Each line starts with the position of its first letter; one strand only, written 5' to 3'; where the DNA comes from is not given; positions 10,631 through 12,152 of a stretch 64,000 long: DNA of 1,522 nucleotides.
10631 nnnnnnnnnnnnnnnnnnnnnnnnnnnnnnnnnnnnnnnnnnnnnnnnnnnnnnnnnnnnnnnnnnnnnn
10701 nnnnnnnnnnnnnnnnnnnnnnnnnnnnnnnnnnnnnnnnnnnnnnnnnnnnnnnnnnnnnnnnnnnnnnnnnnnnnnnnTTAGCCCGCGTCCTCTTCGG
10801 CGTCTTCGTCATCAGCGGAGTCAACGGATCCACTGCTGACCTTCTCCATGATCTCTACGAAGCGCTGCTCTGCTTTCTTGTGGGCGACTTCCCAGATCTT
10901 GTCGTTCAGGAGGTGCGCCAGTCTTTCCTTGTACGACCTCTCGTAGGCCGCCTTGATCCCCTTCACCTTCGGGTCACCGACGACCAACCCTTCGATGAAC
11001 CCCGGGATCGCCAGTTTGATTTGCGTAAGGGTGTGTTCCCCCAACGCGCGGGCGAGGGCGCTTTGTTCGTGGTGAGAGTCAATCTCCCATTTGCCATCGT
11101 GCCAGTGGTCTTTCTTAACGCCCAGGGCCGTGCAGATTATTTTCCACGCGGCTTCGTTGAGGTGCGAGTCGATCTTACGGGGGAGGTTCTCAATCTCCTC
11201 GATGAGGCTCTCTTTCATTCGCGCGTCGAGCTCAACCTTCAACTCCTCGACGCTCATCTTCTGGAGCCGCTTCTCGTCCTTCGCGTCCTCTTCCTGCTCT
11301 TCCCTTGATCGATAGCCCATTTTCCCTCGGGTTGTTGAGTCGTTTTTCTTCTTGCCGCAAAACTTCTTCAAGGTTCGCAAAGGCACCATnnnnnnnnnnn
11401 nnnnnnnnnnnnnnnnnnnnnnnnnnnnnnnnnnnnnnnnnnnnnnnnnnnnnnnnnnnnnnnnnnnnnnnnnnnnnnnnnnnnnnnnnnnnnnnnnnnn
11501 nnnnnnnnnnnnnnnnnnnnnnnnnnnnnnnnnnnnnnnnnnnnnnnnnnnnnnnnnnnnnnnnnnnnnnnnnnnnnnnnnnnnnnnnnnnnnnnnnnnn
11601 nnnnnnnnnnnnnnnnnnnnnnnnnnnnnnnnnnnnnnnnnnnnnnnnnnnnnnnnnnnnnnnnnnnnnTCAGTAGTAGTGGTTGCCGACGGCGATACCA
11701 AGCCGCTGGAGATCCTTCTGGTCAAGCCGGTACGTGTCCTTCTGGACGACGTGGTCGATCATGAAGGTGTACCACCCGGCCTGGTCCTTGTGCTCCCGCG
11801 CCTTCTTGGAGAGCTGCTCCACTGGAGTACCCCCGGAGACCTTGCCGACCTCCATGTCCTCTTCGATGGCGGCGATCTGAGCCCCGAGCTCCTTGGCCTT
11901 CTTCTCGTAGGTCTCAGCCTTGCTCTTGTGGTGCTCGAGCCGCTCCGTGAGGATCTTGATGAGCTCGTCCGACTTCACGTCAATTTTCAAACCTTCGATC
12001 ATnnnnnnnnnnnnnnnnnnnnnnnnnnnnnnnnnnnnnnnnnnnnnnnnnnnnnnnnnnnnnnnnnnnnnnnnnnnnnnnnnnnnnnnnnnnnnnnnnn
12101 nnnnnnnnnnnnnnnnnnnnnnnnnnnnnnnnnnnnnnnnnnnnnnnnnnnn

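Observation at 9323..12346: Candidate chromatin-like gene cluster: histone-fold / vWA / acidic-tail / coiled-coil / histone-fold, all co-oriented and tightly coupled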

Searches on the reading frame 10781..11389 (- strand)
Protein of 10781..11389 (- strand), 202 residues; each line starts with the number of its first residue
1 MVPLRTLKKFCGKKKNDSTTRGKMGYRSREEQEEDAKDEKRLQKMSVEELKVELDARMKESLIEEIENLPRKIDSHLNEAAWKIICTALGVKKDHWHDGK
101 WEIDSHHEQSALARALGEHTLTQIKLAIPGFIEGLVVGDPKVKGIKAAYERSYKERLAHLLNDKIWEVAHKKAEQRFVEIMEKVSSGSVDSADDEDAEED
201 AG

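Call 4: search_protein_families(library=pfam, proteins=[window:10781-11389:-], max_evalue=1)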
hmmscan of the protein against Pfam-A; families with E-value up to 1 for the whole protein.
window:10781-11389:- (202 aa): 3 families
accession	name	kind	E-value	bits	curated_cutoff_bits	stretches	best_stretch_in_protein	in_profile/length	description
PF25098.1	PEX18_PEX21_C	-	0.057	13.9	25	1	167-195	27-55/68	PEX18/PEX21 C-terminal domain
PF08942.16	DUF1919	-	0.17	11.8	25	1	30-72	99-143/196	Domain of unknown function (DUF1919)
PF02037.33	SAP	-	0.35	11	23.9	1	42-57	2-17/37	SAP domain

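Call 5: search_protein_families(library=phrogs, proteins=[window:10781-11389:-], max_evalue=1)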
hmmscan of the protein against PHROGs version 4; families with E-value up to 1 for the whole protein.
window:10781-11389:- (202 aa): 3 families
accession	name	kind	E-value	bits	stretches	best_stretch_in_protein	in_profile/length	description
phrog_1539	-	transcription regulation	0.043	15.2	1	24-56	40-72/96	Arc-like repressor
phrog_21726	-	unknown function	0.089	13.8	1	115-181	36-101/131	-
phrog_25730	-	unknown function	0.36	12.1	1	65-112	31-75/123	-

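Call 33: find_homologous_proteins(query=window:10784-11320:-, max_evalue=0.001)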
Query seq(179 aa) (179 aa): 23 proteins with E <= 0.001 among 120 candidates.
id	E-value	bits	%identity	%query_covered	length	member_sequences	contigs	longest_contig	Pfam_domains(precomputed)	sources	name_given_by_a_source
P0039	6.2e-110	383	100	100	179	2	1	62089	-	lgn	-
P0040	5.8e-81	288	74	100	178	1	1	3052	-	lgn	-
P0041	3.5e-78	279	75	91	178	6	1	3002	-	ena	-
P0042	8.4e-74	265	67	100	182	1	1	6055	-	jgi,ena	-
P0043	1.9e-72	261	71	91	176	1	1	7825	-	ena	-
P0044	1.9e-70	254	71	91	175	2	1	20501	-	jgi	-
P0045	1.2e-69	251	68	98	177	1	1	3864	-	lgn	-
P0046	5.1e-68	246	67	90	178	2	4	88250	-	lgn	-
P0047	1.3e-67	245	70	82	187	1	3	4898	-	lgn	-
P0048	5.7e-67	243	65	97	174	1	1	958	-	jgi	jgi:hypothetical protein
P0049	1.0e-66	242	66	92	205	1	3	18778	-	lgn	-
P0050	1.9e-66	241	65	97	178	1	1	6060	-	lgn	-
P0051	1.7e-65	238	68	88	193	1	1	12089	-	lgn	-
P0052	5.6e-65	236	66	88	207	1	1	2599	-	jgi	jgi:hypothetical protein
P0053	2.6e-64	234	63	94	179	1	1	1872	-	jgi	jgi:hypothetical protein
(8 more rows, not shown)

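Call 37: search_protein_families(library=pfam, alignment_id=A3, max_evalue=1)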
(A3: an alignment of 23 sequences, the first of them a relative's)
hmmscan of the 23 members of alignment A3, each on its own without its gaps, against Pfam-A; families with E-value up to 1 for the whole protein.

A. member 1, P0039 (179 aa): 3 families
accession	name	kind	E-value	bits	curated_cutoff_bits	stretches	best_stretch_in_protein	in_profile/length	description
PF25098.1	PEX18_PEX21_C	-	0.057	13.9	25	1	144-172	27-55/68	PEX18/PEX21 C-terminal domain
PF02037.33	SAP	-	0.14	12.3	23.9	1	19-34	2-17/37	SAP domain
PF08942.16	DUF1919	-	0.15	12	25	1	7-49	99-143/196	Domain of unknown function (DUF1919)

B. families by the number of members that match (of 23 scanned): 21 families
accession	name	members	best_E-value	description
PF23771.1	DUF7168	5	0.0025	Domain of unknown function (DUF7168)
PF02590.22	SPOUT_MTase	3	0.0094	Predicted SPOUT methyltransferase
PF08942.16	DUF1919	3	0.15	Domain of unknown function (DUF1919)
PF04645.17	DUF603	2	0.037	Protein of unknown function, DUF603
PF17733.7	KPWE_dom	2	0.063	PEX14-like KPWE domain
PF24495.1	Ig_TMEM131_2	1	0.0078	Transmembrane protein 131 second Ig-like domain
PF25098.1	PEX18_PEX21_C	1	0.057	PEX18/PEX21 C-terminal domain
PF09106.17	SelB-wing_2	1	0.073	Elongation factor SelB, winged helix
PF02597.26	ThiS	1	0.083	ThiS family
PF25569.1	TPR_ZFYVE26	1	0.12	ZFYVE26-like, TPR repeats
PF01189.24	Methyltr_RsmB-F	1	0.13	16S rRNA methyltransferase RsmB/F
PF02037.33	SAP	1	0.14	SAP domain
PF24959.1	FH3_FHOD1-3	1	0.14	FHOD1/3 FH3 domain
PF02682.21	CT_C_D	1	0.2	Carboxyltransferase domain, subdomain C and D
PF14127.11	DUF4294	1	0.23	Domain of unknown function (DUF4294)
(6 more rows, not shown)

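Call 42: search_protein_families(library=ncbifam, proteins=[window:10784-11320:-], max_evalue=1)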
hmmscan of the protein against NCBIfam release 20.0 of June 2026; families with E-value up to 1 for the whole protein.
window:10784-11320:- (179 aa): 2 families
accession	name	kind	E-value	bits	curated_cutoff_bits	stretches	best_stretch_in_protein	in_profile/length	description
NF005811.0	PRK07677.1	equivalog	0.039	13.5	318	1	9-74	37-105/254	2,4-dienoyl-CoA reductase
NF002258.1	PRK01192.1-1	equivalog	0.14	12.1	68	0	20-51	33-65/83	50S ribosomal protein L31e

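Call 43: search_protein_families(library=padloc, proteins=[window:10784-11320:-], max_evalue=1)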
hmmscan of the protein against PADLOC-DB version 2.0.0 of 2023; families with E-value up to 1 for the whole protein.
window:10784-11320:- (179 aa): 1 family
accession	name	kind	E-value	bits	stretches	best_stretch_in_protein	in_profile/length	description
PDLC03516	REase_II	-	0.0099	13.3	1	112-147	21-58/266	Type II restriction enzyme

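Call 44: predict_structure(alignment_id=A3)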
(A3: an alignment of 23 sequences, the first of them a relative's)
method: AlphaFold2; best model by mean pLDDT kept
length: 179 residues; sequences in the alignment: 23
mean_pLDDT: 56.3   pTM: 0.29
mean pLDDT of the five models: 56.3, 56.0, 54.1, 53.0, 52.5
residues with pLDDT >= 90: 0; 70-90: 31; 50-70: 91; < 50: 57
segments of 3 or more residues with pLDDT < 50: 66-68, 70-82, 84-86, 107-123, 165-179
pLDDT, mean of each block of 10 residues (from residue 1): 66 80 77 69 62 57 49 43 50 57 50 39 49 56 60 65 47 35
secondary structure, 60 per line:
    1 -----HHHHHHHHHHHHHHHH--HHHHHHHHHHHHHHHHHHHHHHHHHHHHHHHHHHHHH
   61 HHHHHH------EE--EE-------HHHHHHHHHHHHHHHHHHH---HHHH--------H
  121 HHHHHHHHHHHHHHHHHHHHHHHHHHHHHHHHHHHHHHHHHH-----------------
elements in order: H6-21 H24-66 H86-104 H108-111 H120-162

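Call 81: search_solved_structures(query=A3, max_evalue=1)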
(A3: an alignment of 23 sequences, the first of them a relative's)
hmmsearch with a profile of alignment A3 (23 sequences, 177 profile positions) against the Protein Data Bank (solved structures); distinct sequences matched with E-value up to 1: 2.
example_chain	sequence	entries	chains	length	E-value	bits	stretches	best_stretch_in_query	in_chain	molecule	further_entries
9r1o_A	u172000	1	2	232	0.2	14.6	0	30-65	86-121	sc-apCC-6-DPH-NR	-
8qad_A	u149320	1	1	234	0.61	13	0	31-61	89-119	sc-apCC-6-LLIA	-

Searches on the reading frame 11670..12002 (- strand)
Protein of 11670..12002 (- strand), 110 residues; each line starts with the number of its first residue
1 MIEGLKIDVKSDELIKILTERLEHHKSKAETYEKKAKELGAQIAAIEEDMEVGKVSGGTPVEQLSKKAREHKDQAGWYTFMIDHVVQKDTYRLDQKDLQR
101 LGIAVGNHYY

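Call 4: search_protein_families(library=pfam, proteins=[window:11670-12002:-], max_evalue=1)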
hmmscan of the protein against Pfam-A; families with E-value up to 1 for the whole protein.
window:11670-12002:- (110 aa): 8 families
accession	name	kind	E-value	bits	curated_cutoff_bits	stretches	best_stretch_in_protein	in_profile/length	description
PF00261.25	Tropomyosin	-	0.00037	20.5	38.6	1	10-52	178-220/242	Tropomyosin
PF01576.24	Myosin_tail_1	-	0.014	13.7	38.1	1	8-56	239-286/1081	Myosin tail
PF25762.1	HAUS1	-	0.034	14.4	40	1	13-72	156-215/236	HAUS augmin-like complex subunit 1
PF02996.22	Prefoldin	-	0.039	14.3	23.2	1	7-51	71-115/120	Prefoldin subunit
PF24434.1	DUF7557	-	0.06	13.2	25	1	18-34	10-26/45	Family of unknown function (DUF7557)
PF18517.6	LZ3wCH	-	0.075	13.5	26.1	0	30-53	33-55/55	Leucine zipper with capping helix domain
PF10400.15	Vir_act_alpha_C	-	0.085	14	22.4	1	10-39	16-45/78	Virulence activator alpha C-term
PF08826.15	DMPK_coil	-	0.087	13.4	22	1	12-52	18-57/61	DMPK coiled coil domain like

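Call 5: search_protein_families(library=phrogs, proteins=[window:11670-12002:-], max_evalue=1)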
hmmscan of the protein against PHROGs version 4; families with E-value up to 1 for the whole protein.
window:11670-12002:- (110 aa): 2 families
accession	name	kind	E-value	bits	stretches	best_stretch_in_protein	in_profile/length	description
phrog_31923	-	unknown function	0.074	13.6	1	3-50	284-329/351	-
phrog_1193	-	other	0.29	12.2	1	15-49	15-49/76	hemolysin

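Call 42: search_protein_families(library=ncbifam, proteins=[window:11673-12002:-], max_evalue=1)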
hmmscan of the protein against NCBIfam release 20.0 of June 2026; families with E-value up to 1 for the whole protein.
window:11673-12002:- (110 aa): 3 families
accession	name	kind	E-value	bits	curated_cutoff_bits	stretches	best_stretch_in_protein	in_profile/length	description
TIGR02338.1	gimC_beta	equivalog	0.039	13.9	73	1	7-50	61-104/110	prefoldin subunit beta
TIGR00293.1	TIGR00293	equivalog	0.049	13.7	53.9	1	4-51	77-124/129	prefoldin subunit alpha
NF045650.1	CD1247_Nterm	equivalog_domain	0.16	12.6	30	1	2-50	12-62/70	CD1247 N-terminal domain-containing protein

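Call 43: search_protein_families(library=padloc, proteins=[window:11673-12002:-], max_evalue=1)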
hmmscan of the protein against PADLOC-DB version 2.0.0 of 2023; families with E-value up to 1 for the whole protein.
window:11673-12002:- (110 aa): 1 family
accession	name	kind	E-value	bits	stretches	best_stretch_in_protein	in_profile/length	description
PDLC00706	Effector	-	0.0015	16.3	1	27-89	109-170/172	2TM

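Call 82: search_solved_structures(query=window:11673-12002:-, max_evalue=1)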
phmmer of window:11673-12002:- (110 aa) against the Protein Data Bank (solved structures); distinct sequences matched with E-value up to 1: 5.
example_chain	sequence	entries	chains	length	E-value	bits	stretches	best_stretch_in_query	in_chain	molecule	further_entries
6ds9_A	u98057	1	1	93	0.054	17.2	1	17-76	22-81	de novo designed three helix bundle GRa3D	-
6pf2_A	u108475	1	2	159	0.52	14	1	6-51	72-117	Myosin, heavy polypeptide 7, cardiac muscle, beta variant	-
3qfl_A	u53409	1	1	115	0.52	14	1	14-94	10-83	MLA10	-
5t1y_A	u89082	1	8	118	0.55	13.9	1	14-94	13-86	MLA10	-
7dvh_A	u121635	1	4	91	0.61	13.8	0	86-108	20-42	reDPBB_sym4 protein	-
